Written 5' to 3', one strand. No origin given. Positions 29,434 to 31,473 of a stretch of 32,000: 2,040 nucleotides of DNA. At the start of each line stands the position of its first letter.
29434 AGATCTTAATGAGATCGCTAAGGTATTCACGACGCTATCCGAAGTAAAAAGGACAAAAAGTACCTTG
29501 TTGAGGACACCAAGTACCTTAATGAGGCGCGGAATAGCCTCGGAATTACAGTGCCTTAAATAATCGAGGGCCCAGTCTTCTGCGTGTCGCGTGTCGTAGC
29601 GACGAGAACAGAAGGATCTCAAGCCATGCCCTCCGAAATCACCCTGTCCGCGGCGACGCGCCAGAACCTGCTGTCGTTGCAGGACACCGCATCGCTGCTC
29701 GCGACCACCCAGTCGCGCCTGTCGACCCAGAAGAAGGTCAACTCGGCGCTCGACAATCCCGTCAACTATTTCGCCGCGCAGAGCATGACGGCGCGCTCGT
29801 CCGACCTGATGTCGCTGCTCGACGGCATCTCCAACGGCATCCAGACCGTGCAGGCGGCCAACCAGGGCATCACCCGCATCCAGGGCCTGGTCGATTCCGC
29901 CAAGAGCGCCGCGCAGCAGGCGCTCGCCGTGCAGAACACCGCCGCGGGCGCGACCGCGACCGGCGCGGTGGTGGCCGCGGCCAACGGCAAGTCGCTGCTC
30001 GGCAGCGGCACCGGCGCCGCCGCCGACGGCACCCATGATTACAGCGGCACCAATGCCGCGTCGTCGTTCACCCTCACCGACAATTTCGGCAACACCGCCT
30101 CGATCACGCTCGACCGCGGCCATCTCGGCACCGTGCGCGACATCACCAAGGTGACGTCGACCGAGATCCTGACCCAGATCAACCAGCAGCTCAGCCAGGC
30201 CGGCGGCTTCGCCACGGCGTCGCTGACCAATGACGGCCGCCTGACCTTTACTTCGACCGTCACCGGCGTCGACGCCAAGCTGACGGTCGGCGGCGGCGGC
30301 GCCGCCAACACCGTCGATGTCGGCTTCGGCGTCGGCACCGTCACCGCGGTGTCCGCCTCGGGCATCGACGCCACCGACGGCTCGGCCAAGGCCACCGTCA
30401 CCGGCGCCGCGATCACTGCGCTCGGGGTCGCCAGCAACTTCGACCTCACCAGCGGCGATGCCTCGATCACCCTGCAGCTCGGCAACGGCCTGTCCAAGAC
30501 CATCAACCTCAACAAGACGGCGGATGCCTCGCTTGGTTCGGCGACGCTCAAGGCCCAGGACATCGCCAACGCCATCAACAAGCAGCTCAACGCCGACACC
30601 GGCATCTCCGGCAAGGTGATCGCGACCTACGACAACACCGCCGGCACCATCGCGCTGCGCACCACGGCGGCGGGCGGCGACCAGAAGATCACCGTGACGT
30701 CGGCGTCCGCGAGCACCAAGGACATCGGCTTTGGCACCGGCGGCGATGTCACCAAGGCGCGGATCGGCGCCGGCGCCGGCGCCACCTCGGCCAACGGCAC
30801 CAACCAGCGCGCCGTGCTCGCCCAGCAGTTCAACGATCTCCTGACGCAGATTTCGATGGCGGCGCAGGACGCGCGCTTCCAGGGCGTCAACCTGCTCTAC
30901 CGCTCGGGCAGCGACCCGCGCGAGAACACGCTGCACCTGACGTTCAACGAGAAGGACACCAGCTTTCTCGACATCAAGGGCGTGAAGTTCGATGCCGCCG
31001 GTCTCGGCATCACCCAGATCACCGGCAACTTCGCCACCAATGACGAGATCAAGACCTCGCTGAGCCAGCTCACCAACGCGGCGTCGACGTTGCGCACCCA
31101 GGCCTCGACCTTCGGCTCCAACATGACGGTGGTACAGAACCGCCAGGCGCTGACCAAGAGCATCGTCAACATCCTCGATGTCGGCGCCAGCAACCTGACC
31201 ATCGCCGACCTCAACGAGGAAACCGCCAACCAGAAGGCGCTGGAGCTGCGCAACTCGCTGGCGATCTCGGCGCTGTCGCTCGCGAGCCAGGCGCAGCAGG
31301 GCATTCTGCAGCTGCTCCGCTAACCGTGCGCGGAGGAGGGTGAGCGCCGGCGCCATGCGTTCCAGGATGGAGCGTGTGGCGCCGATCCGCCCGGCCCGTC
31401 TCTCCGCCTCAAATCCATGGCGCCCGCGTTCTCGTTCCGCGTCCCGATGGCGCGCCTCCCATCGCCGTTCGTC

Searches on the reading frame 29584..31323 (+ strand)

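Call 92: search_protein_families(library=pfam, proteins=[window:29584-31323:+], max_evalue=0.001)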
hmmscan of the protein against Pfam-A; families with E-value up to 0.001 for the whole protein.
window:29584-31323:+ (579 aa): 1 family
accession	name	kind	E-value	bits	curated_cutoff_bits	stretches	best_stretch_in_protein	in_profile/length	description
PF00669.25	Flagellin_N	-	1e-05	26.1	26.6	1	24-114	6-96/139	Bacterial flagellin N-terminal helical region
